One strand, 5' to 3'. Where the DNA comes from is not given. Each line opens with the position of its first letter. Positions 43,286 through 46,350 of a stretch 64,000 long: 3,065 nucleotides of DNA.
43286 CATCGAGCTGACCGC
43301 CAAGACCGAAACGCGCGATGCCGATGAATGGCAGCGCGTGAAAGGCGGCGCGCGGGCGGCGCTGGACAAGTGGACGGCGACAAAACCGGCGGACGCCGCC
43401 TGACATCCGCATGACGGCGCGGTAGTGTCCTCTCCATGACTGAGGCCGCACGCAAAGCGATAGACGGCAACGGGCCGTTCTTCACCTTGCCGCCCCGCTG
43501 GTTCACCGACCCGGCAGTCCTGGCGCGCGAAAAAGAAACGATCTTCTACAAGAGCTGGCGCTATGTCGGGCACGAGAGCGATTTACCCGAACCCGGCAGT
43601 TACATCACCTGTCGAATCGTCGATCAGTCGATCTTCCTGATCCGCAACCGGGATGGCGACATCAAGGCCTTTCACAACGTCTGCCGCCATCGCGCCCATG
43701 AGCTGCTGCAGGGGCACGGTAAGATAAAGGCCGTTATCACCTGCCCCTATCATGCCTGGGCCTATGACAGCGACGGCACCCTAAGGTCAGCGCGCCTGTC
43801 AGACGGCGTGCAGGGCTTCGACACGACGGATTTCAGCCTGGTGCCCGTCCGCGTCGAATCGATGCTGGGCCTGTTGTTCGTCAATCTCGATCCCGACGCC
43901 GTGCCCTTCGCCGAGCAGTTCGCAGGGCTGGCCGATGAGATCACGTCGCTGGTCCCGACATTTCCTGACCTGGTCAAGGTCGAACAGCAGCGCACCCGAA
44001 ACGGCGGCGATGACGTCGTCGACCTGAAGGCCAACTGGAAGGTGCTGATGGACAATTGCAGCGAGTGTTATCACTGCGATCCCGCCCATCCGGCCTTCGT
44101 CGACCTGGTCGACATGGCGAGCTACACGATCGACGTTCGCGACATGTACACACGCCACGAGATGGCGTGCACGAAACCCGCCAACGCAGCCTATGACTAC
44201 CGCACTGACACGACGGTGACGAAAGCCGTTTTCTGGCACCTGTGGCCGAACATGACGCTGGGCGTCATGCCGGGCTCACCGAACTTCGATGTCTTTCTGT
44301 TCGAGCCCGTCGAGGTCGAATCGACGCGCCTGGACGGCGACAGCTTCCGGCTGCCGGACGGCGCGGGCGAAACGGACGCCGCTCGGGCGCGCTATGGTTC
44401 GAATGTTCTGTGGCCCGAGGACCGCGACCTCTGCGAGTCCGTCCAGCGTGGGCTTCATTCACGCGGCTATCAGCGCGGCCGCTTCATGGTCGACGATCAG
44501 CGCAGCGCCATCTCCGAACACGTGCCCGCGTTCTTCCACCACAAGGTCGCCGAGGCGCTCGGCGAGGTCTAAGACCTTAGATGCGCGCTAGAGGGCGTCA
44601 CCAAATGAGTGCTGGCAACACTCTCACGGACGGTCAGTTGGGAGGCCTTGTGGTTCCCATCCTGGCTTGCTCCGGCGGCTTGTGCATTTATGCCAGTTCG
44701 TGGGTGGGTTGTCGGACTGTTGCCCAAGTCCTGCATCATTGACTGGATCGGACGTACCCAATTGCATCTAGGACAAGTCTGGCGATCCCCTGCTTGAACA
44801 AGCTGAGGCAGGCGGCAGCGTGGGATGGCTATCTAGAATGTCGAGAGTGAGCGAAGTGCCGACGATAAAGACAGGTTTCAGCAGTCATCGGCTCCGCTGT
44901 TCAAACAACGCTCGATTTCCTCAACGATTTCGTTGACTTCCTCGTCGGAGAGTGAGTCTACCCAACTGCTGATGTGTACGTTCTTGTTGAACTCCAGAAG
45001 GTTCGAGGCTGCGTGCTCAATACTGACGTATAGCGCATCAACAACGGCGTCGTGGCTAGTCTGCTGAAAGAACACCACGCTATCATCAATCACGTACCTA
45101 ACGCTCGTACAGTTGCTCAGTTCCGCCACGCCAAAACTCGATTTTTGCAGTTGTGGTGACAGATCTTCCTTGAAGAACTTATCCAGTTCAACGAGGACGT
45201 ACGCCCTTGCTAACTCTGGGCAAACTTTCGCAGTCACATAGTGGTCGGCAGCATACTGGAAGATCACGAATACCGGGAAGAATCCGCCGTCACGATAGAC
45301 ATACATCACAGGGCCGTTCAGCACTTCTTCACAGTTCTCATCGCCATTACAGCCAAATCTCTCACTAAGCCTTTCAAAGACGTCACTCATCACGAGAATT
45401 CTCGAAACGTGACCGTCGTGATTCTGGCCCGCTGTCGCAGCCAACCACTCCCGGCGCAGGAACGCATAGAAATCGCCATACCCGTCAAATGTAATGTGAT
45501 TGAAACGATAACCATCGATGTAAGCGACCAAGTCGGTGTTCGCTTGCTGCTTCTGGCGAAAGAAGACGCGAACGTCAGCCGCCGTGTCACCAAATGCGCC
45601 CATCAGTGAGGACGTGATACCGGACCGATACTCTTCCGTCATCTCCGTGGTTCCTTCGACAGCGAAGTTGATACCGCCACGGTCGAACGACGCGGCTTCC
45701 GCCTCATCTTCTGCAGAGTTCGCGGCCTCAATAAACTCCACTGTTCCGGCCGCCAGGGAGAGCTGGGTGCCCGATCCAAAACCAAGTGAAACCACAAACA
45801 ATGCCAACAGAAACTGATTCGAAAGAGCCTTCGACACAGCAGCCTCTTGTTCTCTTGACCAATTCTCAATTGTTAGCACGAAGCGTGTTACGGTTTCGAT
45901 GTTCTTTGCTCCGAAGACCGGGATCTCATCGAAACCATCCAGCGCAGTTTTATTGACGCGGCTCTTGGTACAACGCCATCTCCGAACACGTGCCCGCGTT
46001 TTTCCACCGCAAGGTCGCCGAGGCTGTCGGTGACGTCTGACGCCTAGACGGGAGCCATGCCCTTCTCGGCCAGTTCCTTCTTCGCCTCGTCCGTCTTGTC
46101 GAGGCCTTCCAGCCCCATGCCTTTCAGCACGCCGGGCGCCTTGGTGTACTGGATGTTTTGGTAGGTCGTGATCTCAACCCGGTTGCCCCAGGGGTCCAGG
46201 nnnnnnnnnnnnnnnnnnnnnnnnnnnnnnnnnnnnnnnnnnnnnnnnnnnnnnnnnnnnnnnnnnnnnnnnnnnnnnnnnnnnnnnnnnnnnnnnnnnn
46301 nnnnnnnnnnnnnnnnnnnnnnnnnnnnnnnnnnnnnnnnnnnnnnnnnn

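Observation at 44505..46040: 1.4-kb low-GC insertion flanked by 68-bp imperfect direct repeats that duplicate the Rieske oxygenase gene 3-prime end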

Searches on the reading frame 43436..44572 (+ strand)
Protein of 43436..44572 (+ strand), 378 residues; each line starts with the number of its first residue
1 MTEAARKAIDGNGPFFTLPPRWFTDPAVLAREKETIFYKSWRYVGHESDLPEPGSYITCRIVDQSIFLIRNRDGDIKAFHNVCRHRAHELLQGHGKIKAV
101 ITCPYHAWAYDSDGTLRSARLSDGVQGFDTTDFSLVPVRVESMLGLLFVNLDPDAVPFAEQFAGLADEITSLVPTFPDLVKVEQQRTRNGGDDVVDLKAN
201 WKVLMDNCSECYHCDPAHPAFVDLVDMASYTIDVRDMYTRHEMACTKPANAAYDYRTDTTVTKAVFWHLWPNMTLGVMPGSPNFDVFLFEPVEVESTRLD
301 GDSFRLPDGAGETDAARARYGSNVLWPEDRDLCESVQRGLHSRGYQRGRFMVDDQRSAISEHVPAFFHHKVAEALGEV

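Call 6: search_protein_families(library=pfam, proteins=[window:43436-44572:+], max_evalue=0.01)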
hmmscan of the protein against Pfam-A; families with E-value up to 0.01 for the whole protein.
window:43436-44572:+ (378 aa): 2 families
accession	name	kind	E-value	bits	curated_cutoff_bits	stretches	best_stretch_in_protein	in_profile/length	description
PF00848.25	Ring_hydroxyl_A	-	3e-24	86.5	24.9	1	188-376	5-207/208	Ring hydroxylating alpha subunit (catalytic domain)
PF00355.32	Rieske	-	1.8e-20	73.1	20.3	1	40-122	1-81/88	Rieske [2Fe-2S] domain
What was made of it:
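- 43436..44572 (+): Intact Rieske non-haem iron oxygenase alpha-subunit gene (378 aa), the target gene. Pfam Rieske plus Ring_hydroxyl_A (call 6).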

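Call 7: search_protein_families(library=ncbifam, proteins=[window:43436-44572:+], max_evalue=0.01)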
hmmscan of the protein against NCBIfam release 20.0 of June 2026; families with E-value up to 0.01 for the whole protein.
window:43436-44572:+ (378 aa): 8 families
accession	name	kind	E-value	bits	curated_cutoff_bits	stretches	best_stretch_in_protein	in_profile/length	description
NF058607.1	GlBtMonoOxGbcA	equivalog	1e-46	159.3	670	1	6-235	21-239/420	glycine betaine monooxygenase oxygenase subunit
TIGR03228.1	anthran_1_2_A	equivalog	2.7e-29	102.2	671.9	1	20-226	18-221/438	anthranilate 1,2-dioxygenase large subunit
NF042946.1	3PPDioc_HcaE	equivalog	6.3e-28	98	830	1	18-225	16-221/450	3-phenylpropionate/cinnamic acid dioxygenase subunit alpha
TIGR03229.1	benzo_1_2_benA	equivalog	4.5e-27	95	780.95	1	21-222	19-219/433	benzoate 1,2-dioxygenase large subunit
NF041684.1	ant_diox_AndAc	equivalog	3.4e-20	72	750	1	19-215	24-219/418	anthranilate 1,2-dioxygenase large subunit AndAc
NF052579.1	BetMthstMoxSdmAMthl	equivalog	3.3e-08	32.9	600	1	45-138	22-115/351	4beta-methylsterol monooxygenase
NF041683.1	ant_diox_AndAb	equivalog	0.00022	21.4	150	1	41-129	2-88/100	anthranilate 1,2-dioxygenase ferredoxin subunit AndAb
TIGR02378.1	nirD_assim_sml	equivalog_domain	0.0013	18.8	74.65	1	40-111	1-75/105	nitrite reductase small subunit NirD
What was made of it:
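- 43436..44572 (+): Partial GbcA-like match, below the curated cut-off (call 7).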

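Call 11: find_encoding_contigs(protein=window:43436-44572:+, flank=6000, max_places=10)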
Protein window:43436-44572:+ (378 aa): no gene with exactly this product is on record in the collection.

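Call 16: find_related_loci(query=window:43436-44572:+, collection=genome_contigs, flank=8000)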
Query window:43436-44572:+ (378 aa) in genome_contigs; peptide patterns used: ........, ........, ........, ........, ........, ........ (x = any residue, [..] = any of these).
596 stretches matched a pattern (row limit reached: there are more); 576 encode a relative of the query (tblastn E <= 1e-3); the best 80 are kept; 80 distinct loci.
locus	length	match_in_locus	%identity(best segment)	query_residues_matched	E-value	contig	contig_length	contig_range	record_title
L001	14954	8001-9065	54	16-375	7e-128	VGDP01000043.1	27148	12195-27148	MAG: Alphaproteobacteria bacterium isolate M_DeepCast_50m_m2_221 M_DeepCast_50m_m2_221_Ga0194121_10002813, whole genome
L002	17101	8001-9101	45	2-375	1e-107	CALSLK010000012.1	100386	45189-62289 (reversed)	MAG: uncultured Alphaproteobacteria bacterium isolate A_MB180 genome assembly, contig: contig_14389_A_MB180, whole genom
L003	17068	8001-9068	47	17-376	4e-105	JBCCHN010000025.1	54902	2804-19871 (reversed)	MAG: Pseudomonadota bacterium isolate P01_B01_bin.68 k141_2424055_length_54902_cov_70.9532, whole genome shotgun sequenc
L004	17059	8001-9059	48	16-376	7e-105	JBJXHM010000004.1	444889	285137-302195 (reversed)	Rhodospirillaceae bacterium N.6G NODE_4_length_444889_cov_27.2515, whole genome shotgun sequence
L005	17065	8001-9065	47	16-377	1e-104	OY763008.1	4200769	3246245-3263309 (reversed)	MAG: Alphaproteobacteria bacterium isolate c3f7fb18-987a-4481-a40f-6ef58412cdbb genome assembly, chromosome: 1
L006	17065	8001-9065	47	16-375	1e-102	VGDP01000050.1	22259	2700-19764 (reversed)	MAG: Alphaproteobacteria bacterium isolate M_DeepCast_50m_m2_221 M_DeepCast_50m_m2_221_Ga0194121_10003867, whole genome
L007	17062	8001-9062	47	16-376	2e-102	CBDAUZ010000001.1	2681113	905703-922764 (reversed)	MAG: Alphaproteobacteria bacterium isolate 2c9b0e66-287d-4c82-9c6d-18ee851c0d6b genome assembly, contig: contig_1, whole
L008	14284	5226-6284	48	16-375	9e-102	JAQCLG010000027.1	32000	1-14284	MAG: Proteobacteria bacterium isolate casp40-mb.99 NODE_3290_length_32000_cov_0.091909, whole genome shotgun sequence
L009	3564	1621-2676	47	16-375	2e-103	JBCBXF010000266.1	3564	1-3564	MAG: Pseudomonadota bacterium isolate J06649_7 NODE_266_length_3564_cov_3.768282, whole genome shotgun sequence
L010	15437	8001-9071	45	17-376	1e-101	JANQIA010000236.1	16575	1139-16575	MAG: Rhodovibrionaceae bacterium isolate PL24a_bin.31 k99_1537631, whole genome shotgun sequence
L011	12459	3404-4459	47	17-375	1e-100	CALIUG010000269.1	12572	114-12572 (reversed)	MAG: uncultured Alphaproteobacteria bacterium isolate S1_Bin_Bin_233_1 genome assembly, contig: c_000001128942, whole ge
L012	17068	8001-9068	47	13-375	5e-101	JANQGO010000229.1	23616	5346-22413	MAG: Alphaproteobacteria bacterium isolate PL23b_bin.48 k99_1707980, whole genome shotgun sequence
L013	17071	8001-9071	45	17-376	2e-100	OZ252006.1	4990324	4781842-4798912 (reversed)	MAG: Rhodospirillales bacterium isolate 5336f951-ae22-46c2-9eb7-9a73aade37ac genome assembly, chromosome: 1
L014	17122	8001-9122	46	1-375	4e-100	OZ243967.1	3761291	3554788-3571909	MAG: Paracoccaceae bacterium isolate 4657fcc7-8500-4423-a994-686d918c1c60 genome assembly, chromosome: 1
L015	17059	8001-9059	45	16-375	4e-100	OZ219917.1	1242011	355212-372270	MAG: Alphaproteobacteria bacterium isolate 577a58ff-f287-4036-b764-1fe737d1fd49 genome assembly, chromosome: 1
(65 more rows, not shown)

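Call 17: list_cluster_members(proteins=[P0001, window:43436-44572:+, window:46044-46529:-, window:42888-43403:+])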
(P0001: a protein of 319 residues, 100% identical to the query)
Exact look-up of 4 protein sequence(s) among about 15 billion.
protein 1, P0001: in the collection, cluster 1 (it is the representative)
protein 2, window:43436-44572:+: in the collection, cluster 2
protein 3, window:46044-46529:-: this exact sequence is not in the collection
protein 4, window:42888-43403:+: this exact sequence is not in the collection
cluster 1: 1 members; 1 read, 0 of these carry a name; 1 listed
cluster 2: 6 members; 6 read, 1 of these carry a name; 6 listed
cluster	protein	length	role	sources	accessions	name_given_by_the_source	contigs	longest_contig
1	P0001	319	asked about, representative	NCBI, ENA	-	-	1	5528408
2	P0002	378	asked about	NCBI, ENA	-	-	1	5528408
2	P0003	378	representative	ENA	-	-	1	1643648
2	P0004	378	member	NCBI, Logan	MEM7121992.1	MAG: aromatic ring-hydroxylating dioxygenase subunit alpha [Pseudomonadota bacterium]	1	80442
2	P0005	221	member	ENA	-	-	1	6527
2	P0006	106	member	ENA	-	-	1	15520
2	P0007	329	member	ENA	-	-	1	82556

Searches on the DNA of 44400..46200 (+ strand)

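Call 32: search_rna_families(source=window, start=44400, end=46200, threshold=evalue, max_evalue=1)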
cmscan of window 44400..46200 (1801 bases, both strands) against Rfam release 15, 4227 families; matches with E-value up to 1: 0.
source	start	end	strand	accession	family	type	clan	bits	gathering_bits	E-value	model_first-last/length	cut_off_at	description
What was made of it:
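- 44589..44877 (.): Non-coding part of the insert (56% GC), with no recognisable feature. No Rfam match (call 32).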

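Call 66: search_dna_similar(query=window:44573-45970:+, collection=plasmids, mode=distant, max_evalue=0.001)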
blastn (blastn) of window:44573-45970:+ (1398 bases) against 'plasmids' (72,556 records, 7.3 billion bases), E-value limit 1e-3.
No match.

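Call 67: search_dna_similar(query=window:44573-45970:+, collection=phages, mode=distant, max_evalue=0.001)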
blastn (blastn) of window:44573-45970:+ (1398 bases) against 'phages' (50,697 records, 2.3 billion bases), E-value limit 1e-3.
No match.
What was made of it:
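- Tried and rejected: blastn of the insert against plasmids and phages (calls 66, 67);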

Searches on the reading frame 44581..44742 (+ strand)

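Call 68: search_protein_families(library=pfam, proteins=[window:44581-44742:+], max_evalue=10)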
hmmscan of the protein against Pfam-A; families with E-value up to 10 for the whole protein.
window:44581-44742:+ (53 aa): 1 family
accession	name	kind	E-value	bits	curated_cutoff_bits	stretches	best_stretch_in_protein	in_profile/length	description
PF02038.21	ATP1G1_PLM_MAT8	-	0.046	13.5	26.9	1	19-45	14-40/48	ATP1G1/PLM/MAT8 family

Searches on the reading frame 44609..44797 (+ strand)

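Call 68: search_protein_families(library=pfam, proteins=[window:44609-44797:+], max_evalue=10)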
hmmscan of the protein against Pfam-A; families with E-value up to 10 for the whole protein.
window:44609-44797:+ (62 aa): 1 family
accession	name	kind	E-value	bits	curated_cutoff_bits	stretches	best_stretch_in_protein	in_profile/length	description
PF20965.2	DZF_C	-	0.15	12.6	24.3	1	26-59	18-51/133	DZF C-terminal domain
